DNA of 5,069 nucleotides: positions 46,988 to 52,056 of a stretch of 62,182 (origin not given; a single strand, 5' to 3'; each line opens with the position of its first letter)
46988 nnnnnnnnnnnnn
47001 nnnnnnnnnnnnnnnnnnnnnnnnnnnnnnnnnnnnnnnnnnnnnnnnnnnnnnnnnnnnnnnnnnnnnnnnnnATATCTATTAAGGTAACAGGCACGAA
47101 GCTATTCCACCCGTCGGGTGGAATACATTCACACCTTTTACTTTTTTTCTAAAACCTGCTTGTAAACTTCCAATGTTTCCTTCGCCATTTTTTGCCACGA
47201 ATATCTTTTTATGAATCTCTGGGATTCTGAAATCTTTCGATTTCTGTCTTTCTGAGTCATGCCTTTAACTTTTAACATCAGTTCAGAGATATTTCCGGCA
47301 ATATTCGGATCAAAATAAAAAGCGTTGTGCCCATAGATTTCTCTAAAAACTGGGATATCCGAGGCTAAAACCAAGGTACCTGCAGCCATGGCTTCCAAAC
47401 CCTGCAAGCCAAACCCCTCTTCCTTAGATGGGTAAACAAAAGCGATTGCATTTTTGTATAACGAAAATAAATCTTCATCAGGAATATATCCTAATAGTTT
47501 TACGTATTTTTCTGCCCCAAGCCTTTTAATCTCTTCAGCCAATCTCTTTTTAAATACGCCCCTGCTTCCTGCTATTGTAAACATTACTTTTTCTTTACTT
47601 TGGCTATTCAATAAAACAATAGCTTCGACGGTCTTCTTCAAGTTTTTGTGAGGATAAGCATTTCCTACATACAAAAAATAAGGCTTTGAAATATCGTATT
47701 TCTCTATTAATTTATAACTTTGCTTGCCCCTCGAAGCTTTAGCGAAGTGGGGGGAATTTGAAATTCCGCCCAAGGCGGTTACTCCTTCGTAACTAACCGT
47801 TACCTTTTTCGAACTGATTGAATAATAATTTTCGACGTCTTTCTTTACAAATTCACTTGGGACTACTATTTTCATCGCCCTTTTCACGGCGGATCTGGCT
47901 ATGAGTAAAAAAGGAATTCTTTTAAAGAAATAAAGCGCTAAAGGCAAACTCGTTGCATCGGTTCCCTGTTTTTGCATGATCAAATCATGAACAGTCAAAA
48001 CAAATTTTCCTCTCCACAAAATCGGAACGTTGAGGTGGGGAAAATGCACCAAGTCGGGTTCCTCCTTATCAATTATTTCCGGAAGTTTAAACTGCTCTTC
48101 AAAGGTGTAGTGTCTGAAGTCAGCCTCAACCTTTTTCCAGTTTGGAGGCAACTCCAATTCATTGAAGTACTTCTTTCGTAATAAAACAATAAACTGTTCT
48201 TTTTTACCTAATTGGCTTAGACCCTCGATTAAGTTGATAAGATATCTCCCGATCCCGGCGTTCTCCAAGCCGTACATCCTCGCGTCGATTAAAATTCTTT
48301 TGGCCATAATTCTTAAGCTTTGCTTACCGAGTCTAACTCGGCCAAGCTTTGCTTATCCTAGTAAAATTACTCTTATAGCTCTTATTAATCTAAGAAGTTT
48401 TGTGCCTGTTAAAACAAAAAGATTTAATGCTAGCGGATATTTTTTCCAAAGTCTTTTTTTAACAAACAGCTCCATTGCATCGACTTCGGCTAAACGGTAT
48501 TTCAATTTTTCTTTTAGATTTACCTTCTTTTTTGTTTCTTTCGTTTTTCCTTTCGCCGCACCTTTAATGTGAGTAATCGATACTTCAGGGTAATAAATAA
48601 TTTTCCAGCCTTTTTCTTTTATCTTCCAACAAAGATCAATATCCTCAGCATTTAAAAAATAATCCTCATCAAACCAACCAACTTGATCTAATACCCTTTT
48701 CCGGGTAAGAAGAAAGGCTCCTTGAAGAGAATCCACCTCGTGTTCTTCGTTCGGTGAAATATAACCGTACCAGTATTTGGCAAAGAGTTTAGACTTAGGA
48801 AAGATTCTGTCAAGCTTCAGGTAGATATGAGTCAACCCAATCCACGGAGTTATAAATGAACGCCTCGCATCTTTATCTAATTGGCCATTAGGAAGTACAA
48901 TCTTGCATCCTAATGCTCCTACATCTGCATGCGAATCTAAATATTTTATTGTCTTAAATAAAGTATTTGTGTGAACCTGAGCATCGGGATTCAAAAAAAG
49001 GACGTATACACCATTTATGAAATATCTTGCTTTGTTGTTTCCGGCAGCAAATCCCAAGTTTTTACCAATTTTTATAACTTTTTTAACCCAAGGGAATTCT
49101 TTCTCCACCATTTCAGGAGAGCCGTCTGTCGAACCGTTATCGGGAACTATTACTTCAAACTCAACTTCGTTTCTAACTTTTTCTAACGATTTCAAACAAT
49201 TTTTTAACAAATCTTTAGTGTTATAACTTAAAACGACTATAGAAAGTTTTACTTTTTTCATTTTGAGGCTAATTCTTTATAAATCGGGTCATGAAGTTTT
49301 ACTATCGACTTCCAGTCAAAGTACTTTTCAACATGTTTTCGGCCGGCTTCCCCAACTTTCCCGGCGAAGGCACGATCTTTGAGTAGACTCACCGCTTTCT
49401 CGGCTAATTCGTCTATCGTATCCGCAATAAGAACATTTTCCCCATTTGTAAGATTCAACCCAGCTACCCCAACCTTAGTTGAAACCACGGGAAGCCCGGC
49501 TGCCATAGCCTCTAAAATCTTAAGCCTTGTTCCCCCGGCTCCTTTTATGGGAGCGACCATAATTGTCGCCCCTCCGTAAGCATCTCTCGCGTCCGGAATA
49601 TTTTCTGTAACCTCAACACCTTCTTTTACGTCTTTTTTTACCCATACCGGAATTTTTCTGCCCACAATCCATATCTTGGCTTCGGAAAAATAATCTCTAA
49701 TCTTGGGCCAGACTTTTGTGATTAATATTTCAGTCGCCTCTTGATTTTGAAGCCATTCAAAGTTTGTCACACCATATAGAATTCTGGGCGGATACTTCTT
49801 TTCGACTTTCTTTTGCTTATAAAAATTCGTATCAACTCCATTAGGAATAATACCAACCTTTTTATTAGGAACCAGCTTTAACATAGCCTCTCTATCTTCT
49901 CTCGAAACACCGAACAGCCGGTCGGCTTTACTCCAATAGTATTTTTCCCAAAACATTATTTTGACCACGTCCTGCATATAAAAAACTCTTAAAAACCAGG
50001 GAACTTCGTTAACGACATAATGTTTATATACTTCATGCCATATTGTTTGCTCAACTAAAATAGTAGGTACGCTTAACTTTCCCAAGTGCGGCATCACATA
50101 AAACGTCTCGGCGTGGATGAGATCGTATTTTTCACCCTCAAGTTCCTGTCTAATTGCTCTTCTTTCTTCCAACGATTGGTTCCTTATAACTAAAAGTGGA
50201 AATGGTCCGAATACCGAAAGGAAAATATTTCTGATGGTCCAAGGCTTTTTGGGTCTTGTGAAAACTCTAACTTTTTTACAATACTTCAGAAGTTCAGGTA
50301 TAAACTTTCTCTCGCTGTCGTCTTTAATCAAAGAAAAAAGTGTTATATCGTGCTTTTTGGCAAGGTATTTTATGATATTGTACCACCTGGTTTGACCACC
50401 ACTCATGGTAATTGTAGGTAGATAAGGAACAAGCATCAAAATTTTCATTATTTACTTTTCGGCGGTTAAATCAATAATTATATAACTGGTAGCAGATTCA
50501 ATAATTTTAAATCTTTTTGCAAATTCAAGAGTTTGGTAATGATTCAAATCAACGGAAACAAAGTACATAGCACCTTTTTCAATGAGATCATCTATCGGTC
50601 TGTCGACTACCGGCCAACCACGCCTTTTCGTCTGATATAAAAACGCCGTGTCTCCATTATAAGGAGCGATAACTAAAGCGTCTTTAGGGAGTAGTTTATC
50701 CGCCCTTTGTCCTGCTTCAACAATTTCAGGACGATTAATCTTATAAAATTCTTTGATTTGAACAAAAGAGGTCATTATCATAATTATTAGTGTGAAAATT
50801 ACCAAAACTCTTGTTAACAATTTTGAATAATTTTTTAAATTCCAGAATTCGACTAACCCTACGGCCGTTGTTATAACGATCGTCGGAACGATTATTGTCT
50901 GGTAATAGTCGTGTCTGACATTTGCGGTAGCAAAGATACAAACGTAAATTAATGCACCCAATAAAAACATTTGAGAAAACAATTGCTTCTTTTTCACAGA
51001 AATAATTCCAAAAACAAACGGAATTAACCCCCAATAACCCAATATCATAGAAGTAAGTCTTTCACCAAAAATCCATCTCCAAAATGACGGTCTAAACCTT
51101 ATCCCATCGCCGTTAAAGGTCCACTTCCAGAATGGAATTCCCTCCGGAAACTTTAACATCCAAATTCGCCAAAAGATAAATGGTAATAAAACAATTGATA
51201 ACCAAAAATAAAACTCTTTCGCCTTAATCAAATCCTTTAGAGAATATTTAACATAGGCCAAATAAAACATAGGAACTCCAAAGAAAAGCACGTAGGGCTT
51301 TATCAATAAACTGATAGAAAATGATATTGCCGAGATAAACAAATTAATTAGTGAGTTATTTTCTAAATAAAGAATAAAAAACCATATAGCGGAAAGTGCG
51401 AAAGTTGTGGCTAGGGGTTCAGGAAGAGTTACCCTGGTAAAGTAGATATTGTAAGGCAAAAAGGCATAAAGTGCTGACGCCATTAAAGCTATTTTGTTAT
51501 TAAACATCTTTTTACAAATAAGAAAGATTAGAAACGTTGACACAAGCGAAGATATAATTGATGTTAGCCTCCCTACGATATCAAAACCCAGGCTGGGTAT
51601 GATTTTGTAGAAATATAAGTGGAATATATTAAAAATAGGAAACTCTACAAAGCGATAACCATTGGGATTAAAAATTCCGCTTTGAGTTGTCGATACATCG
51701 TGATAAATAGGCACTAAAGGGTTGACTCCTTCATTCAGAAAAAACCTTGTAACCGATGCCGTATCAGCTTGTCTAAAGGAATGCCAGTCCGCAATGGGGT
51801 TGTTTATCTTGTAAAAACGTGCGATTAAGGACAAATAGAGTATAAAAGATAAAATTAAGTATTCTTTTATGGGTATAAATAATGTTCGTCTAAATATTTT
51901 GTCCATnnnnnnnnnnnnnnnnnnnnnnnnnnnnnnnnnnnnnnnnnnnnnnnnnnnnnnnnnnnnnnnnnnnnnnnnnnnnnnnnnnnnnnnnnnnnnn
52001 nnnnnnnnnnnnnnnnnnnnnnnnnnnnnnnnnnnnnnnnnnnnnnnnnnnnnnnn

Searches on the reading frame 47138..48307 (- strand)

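Call 67: search_protein_families(library=pfam, proteins=[window:47138-48307:-], max_evalue=0.00001)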
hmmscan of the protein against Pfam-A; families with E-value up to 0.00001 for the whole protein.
window:47138-48307:- (389 aa): 4 families
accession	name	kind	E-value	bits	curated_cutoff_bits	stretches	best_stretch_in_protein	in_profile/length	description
PF00534.26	Glycos_transf_1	-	8.7e-32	110.4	26.4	1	207-351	14-159/172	Glycosyl transferases group 1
PF13692.12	Glyco_trans_1_4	-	1.1e-22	81.2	27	1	209-339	2-131/142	Glycosyl transferases group 1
PF13439.12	Glyco_transf_4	-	1.1e-14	55.3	28.5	1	18-176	3-166/170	Glycosyltransferase Family 4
PF20706.3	GT4-conflict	-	6.6e-10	39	26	1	209-316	198-311/385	Family 4 Glycosyltransferase in conflict systems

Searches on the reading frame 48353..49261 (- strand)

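Call 67: search_protein_families(library=pfam, proteins=[window:48353-49261:-], max_evalue=0.00001)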
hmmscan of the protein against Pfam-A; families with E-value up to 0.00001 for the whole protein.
window:48353-49261:- (302 aa): 3 families
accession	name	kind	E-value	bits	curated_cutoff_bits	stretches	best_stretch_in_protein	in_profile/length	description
PF00535.33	Glycos_transf_2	-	1.2e-19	71.3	23.3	1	7-136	1-130/168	Glycosyl transferase family 2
PF13641.12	Glyco_tranf_2_3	-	1.2e-14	55.3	27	1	6-236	3-216/230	Glycosyltransferase like family 2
PF13632.12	Glyco_trans_2_3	-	1.1e-06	29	27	1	86-229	1-120/198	Glycosyl transferase family group 2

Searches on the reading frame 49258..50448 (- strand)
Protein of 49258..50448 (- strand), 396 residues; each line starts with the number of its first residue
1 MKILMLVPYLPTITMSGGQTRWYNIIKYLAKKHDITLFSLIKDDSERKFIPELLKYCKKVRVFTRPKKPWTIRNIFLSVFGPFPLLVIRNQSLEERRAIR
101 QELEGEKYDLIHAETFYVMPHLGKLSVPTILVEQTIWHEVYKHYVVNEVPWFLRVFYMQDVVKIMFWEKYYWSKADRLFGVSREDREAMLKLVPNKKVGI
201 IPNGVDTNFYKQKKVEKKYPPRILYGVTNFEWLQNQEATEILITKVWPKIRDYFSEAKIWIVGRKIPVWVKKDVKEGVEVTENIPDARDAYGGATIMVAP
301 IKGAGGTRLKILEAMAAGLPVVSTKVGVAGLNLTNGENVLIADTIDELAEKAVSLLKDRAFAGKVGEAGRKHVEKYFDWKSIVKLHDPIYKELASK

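Call 67: search_protein_families(library=pfam, proteins=[window:49258-50448:-], max_evalue=0.00001)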
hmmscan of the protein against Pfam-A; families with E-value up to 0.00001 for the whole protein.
window:49258-50448:- (396 aa): 5 families
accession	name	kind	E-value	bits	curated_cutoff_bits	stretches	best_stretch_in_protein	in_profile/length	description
PF13692.12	Glyco_trans_1_4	-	6.8e-23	81.9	27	1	233-358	12-142/142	Glycosyl transferases group 1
PF13439.12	Glyco_transf_4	-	3.1e-16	60.3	28.5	1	16-208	2-169/170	Glycosyltransferase Family 4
PF00534.26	Glycos_transf_1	-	6.3e-11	42.6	26.4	1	243-372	33-172/172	Glycosyl transferases group 1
PF13524.12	Glyco_trans_1_2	-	1.6e-10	41.6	25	1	258-382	16-138/144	Glycosyl transferase-like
PF13579.12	Glyco_trans_4_4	-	7.3e-06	26.8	29.7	0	17-204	2-158/158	Glycosyl transferase 4-like domain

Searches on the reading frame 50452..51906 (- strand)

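Call 67: search_protein_families(library=pfam, proteins=[window:50452-51906:-], max_evalue=0.00001)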
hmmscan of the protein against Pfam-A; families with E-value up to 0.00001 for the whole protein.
window:50452-51906:- (484 aa): 1 family
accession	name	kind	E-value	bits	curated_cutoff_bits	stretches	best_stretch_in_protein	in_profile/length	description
PF13231.12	PMT_2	-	3.6e-13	50.5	26.1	1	109-249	21-160/160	Dolichyl-phosphate-mannose-protein mannosyltransferase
